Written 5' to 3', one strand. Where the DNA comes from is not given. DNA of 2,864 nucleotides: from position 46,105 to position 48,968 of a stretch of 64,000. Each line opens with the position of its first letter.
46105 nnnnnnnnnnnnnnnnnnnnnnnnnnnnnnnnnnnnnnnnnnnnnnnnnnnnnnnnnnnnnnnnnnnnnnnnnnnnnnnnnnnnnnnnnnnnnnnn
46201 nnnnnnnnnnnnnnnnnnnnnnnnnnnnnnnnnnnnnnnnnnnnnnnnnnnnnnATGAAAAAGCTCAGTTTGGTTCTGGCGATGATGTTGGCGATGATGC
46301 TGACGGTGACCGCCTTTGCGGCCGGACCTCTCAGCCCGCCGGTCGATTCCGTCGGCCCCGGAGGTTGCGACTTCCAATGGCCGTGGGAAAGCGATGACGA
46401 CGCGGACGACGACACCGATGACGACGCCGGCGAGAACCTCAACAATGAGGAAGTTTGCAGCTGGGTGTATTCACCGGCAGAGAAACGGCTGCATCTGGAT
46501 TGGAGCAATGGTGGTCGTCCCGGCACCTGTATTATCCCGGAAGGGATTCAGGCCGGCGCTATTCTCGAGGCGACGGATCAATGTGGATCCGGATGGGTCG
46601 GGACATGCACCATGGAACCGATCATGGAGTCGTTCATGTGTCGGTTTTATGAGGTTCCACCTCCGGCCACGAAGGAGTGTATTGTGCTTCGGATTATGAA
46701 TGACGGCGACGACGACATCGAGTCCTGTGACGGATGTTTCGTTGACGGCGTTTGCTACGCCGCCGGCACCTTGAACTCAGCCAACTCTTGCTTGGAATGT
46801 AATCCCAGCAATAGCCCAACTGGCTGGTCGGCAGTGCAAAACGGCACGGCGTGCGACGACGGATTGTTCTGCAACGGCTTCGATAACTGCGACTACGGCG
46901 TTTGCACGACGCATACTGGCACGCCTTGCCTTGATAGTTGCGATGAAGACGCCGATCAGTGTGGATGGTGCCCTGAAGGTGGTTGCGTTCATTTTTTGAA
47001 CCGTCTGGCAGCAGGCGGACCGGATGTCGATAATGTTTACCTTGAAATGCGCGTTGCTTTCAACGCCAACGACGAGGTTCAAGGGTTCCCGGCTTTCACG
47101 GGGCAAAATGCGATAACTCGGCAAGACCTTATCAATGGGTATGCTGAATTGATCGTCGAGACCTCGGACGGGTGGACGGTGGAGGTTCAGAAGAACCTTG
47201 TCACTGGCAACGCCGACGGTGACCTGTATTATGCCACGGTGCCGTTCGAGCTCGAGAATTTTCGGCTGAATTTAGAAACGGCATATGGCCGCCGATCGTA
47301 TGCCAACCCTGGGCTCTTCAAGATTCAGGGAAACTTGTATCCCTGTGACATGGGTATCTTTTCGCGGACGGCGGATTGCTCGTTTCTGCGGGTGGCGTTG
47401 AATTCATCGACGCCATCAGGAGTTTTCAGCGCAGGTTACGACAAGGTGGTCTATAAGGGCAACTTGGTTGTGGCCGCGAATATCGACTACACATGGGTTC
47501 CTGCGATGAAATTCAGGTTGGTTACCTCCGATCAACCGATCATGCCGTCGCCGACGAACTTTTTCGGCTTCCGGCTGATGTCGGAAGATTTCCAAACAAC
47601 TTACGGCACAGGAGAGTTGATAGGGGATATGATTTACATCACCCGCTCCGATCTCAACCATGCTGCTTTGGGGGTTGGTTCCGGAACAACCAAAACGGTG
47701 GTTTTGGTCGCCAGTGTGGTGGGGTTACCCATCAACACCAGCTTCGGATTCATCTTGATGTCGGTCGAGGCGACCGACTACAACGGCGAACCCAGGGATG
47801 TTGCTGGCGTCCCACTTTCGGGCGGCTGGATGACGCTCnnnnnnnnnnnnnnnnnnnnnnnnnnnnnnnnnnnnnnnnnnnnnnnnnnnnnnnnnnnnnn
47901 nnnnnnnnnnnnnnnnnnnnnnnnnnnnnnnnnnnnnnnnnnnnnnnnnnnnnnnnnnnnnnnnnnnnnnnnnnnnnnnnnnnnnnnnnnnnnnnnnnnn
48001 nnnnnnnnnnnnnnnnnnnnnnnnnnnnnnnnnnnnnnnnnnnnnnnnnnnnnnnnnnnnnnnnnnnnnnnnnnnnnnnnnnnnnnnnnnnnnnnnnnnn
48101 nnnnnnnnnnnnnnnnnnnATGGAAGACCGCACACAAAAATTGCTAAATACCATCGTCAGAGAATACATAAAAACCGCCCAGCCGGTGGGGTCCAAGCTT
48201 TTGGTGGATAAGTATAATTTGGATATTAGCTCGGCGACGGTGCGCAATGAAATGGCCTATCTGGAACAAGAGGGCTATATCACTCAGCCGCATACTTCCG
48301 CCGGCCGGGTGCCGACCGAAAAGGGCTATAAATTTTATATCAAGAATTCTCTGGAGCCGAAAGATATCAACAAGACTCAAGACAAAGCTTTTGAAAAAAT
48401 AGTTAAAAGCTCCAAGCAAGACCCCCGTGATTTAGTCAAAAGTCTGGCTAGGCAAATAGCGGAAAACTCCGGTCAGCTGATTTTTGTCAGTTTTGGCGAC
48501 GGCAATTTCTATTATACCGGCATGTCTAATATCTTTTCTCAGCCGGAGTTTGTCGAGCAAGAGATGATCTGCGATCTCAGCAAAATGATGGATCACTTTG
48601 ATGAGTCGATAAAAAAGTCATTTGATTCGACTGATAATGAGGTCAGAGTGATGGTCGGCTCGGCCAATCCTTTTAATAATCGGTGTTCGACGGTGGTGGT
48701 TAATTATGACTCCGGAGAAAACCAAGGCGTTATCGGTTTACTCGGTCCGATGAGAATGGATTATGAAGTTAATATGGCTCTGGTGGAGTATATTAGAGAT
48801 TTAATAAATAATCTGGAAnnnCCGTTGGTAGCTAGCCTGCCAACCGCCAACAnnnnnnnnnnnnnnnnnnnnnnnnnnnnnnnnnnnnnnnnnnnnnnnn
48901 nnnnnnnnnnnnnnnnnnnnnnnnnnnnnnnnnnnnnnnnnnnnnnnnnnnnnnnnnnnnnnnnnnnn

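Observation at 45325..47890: GC-rich island encoding two paralogous secreted/membrane cysteine-rich proteins with their own matching terminators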

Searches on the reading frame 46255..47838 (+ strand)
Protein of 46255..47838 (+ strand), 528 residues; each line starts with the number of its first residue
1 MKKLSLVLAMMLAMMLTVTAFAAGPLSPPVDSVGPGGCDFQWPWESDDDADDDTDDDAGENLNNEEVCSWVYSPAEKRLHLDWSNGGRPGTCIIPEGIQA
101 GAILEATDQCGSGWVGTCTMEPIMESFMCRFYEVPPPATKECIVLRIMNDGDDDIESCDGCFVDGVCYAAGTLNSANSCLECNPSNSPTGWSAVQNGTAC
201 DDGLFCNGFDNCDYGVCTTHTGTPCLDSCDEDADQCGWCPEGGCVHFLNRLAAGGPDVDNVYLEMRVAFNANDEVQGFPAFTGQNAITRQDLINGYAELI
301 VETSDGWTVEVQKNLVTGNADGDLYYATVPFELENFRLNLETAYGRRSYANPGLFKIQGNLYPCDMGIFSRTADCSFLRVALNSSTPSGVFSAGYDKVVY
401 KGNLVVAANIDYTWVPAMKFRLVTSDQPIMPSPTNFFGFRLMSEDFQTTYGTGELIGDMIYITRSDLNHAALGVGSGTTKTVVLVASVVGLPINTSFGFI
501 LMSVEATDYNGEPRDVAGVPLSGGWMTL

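Call 8: search_protein_families(library=pfam, proteins=[window:46255-47838:+], max_evalue=1)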
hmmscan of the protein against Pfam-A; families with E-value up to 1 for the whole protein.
window:46255-47838:+ (528 aa): 0 families

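Call 9: search_protein_families(library=ncbifam, proteins=[window:46255-47838:+], max_evalue=10)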
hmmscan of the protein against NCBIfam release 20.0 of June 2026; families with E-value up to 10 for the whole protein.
window:46255-47838:+ (528 aa): 0 families

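Call 11: find_homologous_proteins(query=window:46255-47838:+, max_evalue=0.001)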
Query window:46255-47838:+ (528 aa): 9 proteins with E <= 0.001 among 8000 candidates.
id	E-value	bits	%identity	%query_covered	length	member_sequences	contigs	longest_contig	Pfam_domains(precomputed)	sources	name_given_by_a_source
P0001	0.0e+0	1250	100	100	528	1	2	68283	-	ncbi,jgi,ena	ncbi:MAG: hypothetical protein WCT37_01635 [Patescibacteria group bacterium]|jgi:hypothetical protei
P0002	1.2e-126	442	51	70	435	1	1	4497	-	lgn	-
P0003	2.0e-49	187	43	20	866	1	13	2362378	-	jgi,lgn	jgi:hypothetical protein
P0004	8.9e-44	168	42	20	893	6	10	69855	-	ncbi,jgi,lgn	jgi:hypothetical protein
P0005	8.3e-12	63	33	29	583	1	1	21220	-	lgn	-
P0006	1.1e-11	62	48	11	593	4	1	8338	-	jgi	jgi:hypothetical protein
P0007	2.6e-9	54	49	15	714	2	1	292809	PF13859.13,PF15902.13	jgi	jgi:hypothetical protein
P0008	2.2e-8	51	34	20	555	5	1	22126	PF24996.1,PF07646.22,PF13964.13,PF24681.2,PF01344.32,PF25210.2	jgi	jgi:hypothetical protein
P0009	5.0e-6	43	53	8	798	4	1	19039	-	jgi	jgi:hypothetical protein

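Call 14: find_encoding_contigs(protein=P0002, flank=5000)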
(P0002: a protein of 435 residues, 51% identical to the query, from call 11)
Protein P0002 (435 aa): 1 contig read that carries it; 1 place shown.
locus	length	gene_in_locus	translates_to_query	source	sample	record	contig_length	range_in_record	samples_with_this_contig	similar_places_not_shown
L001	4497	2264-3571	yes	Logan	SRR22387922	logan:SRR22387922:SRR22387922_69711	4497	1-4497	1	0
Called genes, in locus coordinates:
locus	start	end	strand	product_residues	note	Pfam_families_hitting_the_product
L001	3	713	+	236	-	?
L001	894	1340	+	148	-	-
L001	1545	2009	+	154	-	-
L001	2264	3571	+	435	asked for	-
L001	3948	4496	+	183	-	?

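Call 30: predict_structure(alignment_id=A1)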
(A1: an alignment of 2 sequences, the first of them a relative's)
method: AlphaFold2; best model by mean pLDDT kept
length: 528 residues; sequences in the alignment: 2
mean_pLDDT: 40.5   pTM: 0.29
mean pLDDT of the five models: 40.5, 38.6, 38.3, 35.6, 35.5
residues with pLDDT >= 90: 0; 70-90: 16; 50-70: 105; < 50: 407
segments of 3 or more residues with pLDDT < 50: 15-67, 74-78, 84-91, 95-297, 302-310, 312-412, 467-470, 475-478, 517-528
pLDDT, mean of each block of 10 residues (from residue 1): 55 46 28 24 32 38 42 50 47 46 39 39 37 38 37 37 37 30 27 24 22 23 25 28 33 29 39 29 39 48 47 38 42 40 36 26 23 22 25 34 41 60 59 68 57 78 59 50 59 56 63 52 44
secondary structure, 60 per line:
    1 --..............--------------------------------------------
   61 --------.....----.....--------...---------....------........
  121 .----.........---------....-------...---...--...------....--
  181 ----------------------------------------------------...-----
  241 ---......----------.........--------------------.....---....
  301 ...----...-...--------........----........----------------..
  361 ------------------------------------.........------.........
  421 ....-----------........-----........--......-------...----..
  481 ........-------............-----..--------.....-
elements in order: H3-16 E69-73 E78-82 E91-93 E103-106 E113-121 E126-134 E144-147 E161-163 E166-168 H175-178 E244-249 E260-268 H289-293 E297-303 E308-310 E312-314 E323-330 E335-342 E397-405 E412-424 E436-443 E449-456 E459-464 E472-474 E479-488 E496-507 E523-527

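Call 39: search_protein_families(library=ncbifam, proteins=[P0003, P0005, P0007, P0009], max_evalue=10)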
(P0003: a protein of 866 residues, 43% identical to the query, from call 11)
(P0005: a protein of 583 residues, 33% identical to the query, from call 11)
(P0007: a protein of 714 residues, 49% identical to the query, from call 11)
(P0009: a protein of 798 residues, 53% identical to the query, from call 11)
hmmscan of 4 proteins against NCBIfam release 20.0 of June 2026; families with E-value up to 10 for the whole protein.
P0003 (866 aa): 0 families

P0005 (583 aa): 0 families

P0007 (714 aa): 3 families
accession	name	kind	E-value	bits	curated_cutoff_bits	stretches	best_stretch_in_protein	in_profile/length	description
NF045728.1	glycosyl_F510_1955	equivalog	1e-13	51.1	175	3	46-119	147-220/246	F510_1955 family glycosylhydrolase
NF053688.1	BamI_Bacteroidota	equivalog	0.00019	20.8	370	2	161-253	189-282/452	BamI family beta-barrel-assembly machinery protein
NF010237.0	PRK13684.1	equivalog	0.0069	15.5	326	2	158-252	110-204/334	photosynthesis system II assembly factor Ycf48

P0009 (798 aa): 0 families

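Call 40: search_protein_families(library=pfam, proteins=[P0003, P0005, P0007, P0009, L001:894-1337:+], max_evalue=10)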
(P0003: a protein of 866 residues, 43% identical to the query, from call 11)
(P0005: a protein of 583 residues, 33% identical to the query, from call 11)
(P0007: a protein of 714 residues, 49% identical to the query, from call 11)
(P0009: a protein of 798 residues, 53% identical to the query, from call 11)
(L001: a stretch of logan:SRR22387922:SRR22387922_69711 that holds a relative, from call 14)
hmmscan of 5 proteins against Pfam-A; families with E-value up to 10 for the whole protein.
P0003 (866 aa): 0 families

P0005 (583 aa): 0 families

P0007 (714 aa): 4 families
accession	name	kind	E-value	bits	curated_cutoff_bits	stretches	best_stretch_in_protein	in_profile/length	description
PF13859.12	BNR_3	-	6.1e-06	26.3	27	1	45-222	67-220/308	BNR repeat-like domain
PF15902.12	Sortilin-Vps10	-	2.8e-05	23.5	33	1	158-216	2-61/446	Sortilin, neurotensin receptor 3,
PF02012.26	BNR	-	0.0027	17.9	27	1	203-213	1-11/12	BNR/Asp-box repeat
PF07494.17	Reg_prop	-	0.026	15.1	20.4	0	218-238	3-23/24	Two component regulator propeller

P0009 (798 aa): 1 family
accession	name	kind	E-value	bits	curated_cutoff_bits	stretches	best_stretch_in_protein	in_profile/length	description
PF00526.23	Dicty_CTDC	-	0.0019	18.4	27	2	336-355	2-21/24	Dictyostelium (slime mold) repeat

L001:894-1337:+ (148 aa): 0 families

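Call 41: search_solved_structures(query=A1, max_evalue=1)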
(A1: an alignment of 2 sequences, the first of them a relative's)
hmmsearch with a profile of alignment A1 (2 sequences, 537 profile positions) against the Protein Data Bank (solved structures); distinct sequences matched with E-value up to 1: 0.

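Call 43: search_protein_families(library=phrogs, proteins=[P0001], max_evalue=1)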
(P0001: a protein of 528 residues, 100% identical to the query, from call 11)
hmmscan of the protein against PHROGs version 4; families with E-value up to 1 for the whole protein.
P0001 (528 aa): 1 family
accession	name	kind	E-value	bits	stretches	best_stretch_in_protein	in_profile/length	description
phrog_6741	-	unknown function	0.022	15.5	1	50-103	64-116/164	-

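Call 44: search_protein_families(library=padloc, proteins=[P0001], max_evalue=1)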
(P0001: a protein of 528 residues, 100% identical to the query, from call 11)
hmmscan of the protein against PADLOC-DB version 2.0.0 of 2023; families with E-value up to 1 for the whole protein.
P0001 (528 aa): 0 families

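Call 50: list_cluster_members(proteins=[P0003, P0004, P0005, P0006, P0007, P0008, P0009])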
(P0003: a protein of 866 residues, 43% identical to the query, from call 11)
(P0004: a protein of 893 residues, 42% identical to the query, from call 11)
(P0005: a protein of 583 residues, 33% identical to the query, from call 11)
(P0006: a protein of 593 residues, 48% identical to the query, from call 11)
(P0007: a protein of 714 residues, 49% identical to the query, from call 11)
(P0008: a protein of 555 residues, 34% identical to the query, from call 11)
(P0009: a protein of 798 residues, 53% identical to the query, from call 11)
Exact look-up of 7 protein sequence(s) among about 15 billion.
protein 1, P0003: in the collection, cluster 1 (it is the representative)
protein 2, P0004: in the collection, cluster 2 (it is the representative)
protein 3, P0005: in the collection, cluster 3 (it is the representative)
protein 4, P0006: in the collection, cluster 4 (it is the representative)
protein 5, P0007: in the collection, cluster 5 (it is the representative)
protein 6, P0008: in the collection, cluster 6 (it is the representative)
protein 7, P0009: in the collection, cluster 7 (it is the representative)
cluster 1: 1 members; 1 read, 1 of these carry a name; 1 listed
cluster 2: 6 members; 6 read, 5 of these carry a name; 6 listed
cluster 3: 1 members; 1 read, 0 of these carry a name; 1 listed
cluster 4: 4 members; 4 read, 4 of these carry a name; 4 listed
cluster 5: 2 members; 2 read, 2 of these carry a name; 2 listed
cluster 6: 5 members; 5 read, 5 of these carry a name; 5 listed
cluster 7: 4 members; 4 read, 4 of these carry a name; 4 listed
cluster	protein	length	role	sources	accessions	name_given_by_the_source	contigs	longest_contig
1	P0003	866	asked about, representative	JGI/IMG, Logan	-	hypothetical protein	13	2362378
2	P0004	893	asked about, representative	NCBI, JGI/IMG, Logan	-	hypothetical protein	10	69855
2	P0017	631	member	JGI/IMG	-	hypothetical protein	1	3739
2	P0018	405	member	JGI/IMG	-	hypothetical protein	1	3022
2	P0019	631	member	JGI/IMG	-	hypothetical protein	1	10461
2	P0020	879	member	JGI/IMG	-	hypothetical protein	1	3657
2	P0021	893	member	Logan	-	-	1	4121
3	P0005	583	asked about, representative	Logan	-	-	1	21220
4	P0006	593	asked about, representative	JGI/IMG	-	hypothetical protein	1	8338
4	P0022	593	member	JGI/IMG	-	hypothetical protein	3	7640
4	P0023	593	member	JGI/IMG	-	hypothetical protein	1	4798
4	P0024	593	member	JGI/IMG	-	hypothetical protein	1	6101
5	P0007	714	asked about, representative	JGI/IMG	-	hypothetical protein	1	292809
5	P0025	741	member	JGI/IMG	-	hypothetical protein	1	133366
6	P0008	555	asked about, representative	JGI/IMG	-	hypothetical protein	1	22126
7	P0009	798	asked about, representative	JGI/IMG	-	hypothetical protein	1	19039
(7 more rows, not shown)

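Call 76: search_dna_similar(query=window:46255-47838:+, collection=phages, mode=protein, max_evalue=0.001, max_rows=8)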
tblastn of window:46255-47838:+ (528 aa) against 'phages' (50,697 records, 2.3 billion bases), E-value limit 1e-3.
No match.

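Call 77: search_dna_similar(query=window:46255-47838:+, collection=plasmids, mode=protein, max_evalue=0.001, max_rows=8)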
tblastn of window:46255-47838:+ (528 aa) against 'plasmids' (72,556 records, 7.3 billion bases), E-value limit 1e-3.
No match.

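Call 79: find_encoding_contigs(protein=P0003, flank=4000, max_places=2)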
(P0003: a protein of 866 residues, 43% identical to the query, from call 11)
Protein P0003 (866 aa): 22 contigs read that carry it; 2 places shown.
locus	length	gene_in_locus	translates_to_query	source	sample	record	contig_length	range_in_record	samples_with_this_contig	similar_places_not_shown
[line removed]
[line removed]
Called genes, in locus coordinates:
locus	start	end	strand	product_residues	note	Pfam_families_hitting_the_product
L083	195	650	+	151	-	-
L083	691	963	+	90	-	-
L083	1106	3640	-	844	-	PF00072:Response_reg, PF00158:Sigma54_activat, PF14532:Sigma54_activ_2 (weak), PF07728:AAA_5 (weak), PF13007:LZ_Tnp_IS66 (faint), PF03050:DDE_Tnp_IS66, PF13817:DDE_Tnp_IS66_C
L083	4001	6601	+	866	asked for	-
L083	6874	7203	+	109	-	-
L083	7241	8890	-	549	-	PF00089:Trypsin, PF13365:Trypsin_2, PF00595:PDZ, PF13180:PDZ_2, PF19805:DUF6288 (weak), PF17820:PDZ_6, PF00595:PDZ (weak), PF17820:PDZ_6, +2 more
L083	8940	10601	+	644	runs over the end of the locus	-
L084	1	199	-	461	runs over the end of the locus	PF22638:FlgK_D1, PF06429:Flg_bbr_C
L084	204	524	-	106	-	-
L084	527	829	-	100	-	-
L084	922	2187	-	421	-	PF00072:Response_reg, PF00069:Pkinase, PF07714:PK_Tyr_Ser-Thr, PF03109:ABC1 (faint)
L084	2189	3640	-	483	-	PF00072:Response_reg, PF00158:Sigma54_activat, PF14532:Sigma54_activ_2, PF07728:AAA_5, PF25601:AAA_lid_14, PF02954:HTH_8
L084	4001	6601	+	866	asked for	-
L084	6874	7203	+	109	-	-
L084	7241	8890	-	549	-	PF00089:Trypsin, PF13365:Trypsin_2, PF00595:PDZ, PF13180:PDZ_2, PF19805:DUF6288 (weak), PF17820:PDZ_6, PF00595:PDZ (weak), PF17820:PDZ_6, +2 more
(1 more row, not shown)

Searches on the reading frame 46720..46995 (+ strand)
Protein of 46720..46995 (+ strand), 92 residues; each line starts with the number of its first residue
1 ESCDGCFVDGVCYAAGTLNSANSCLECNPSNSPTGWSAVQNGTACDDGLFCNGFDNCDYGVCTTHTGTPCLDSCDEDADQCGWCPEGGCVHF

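Call 39: search_protein_families(library=ncbifam, proteins=[window:46720-46995:+], max_evalue=10)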
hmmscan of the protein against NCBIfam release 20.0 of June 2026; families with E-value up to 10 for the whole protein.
seq(92 aa): 0 families

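Call 40: search_protein_families(library=pfam, proteins=[window:46720-46995:+], max_evalue=10)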
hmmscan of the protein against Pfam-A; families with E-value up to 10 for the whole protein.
seq(92 aa): 0 families

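Call 69: search_solved_structures(query=A9, max_evalue=10, show_alignments=2)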
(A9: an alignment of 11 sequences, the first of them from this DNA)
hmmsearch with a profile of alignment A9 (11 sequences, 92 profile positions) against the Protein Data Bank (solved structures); distinct sequences matched with E-value up to 10: 0.

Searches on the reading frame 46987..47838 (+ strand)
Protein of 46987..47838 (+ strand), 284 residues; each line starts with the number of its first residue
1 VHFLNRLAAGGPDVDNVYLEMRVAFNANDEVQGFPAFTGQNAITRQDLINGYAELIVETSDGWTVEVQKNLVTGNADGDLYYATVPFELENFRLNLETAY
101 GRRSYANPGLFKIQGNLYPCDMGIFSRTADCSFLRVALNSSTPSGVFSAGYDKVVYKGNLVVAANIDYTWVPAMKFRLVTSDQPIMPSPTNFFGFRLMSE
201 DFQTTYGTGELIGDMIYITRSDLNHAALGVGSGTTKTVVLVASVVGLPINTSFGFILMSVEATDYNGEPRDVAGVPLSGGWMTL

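Call 29: find_homologous_proteins(query=A3, max_evalue=0.01)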
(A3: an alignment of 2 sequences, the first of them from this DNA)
Query A3 (2 sequences) (284 aa, profile of the alignment): 1 proteins with E <= 0.01 among 8000 candidates.
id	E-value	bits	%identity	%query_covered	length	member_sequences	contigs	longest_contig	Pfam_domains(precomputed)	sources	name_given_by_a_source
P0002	2.2e-162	557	43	98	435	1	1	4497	-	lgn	-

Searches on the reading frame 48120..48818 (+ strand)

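Call 8: search_protein_families(library=pfam, proteins=[window:48120-48818:+], max_evalue=1)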
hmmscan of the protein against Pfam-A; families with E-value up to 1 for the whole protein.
window:48120-48818:+ (233 aa): 8 families
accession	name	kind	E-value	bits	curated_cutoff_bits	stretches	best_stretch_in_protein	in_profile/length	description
PF01628.27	HrcA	-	1.1e-18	68.4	22.2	1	73-216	77-212/215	HrcA protein C terminal domain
PF08461.16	HTH_12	-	0.0032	17.8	21.4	1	18-71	9-64/66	Ribonuclease R winged-helix domain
PF08220.18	HTH_DeoR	-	0.005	17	21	1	34-61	24-51/57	DeoR-like helix-turn-helix domain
PF21715.3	CggR_N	-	0.0077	16.4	30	1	15-71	10-62/71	CggR N-terminal DNA binding domain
PF03444.21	HrcA_DNA-bdg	-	0.013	15.6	21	1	6-72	7-72/79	Winged helix-turn-helix transcription repressor, HrcA DNA-binding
PF05491.19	RuvB_C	-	0.086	13.2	24.7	1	6-73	9-71/72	RuvB C-terminal winged helix domain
PF19453.4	DUF5991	-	0.11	13.2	24.3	1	26-101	20-93/122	Family of unknown function (DUF5991)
PF08279.18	HTH_11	-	0.17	12.2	25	1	34-53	25-44/55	HTH domain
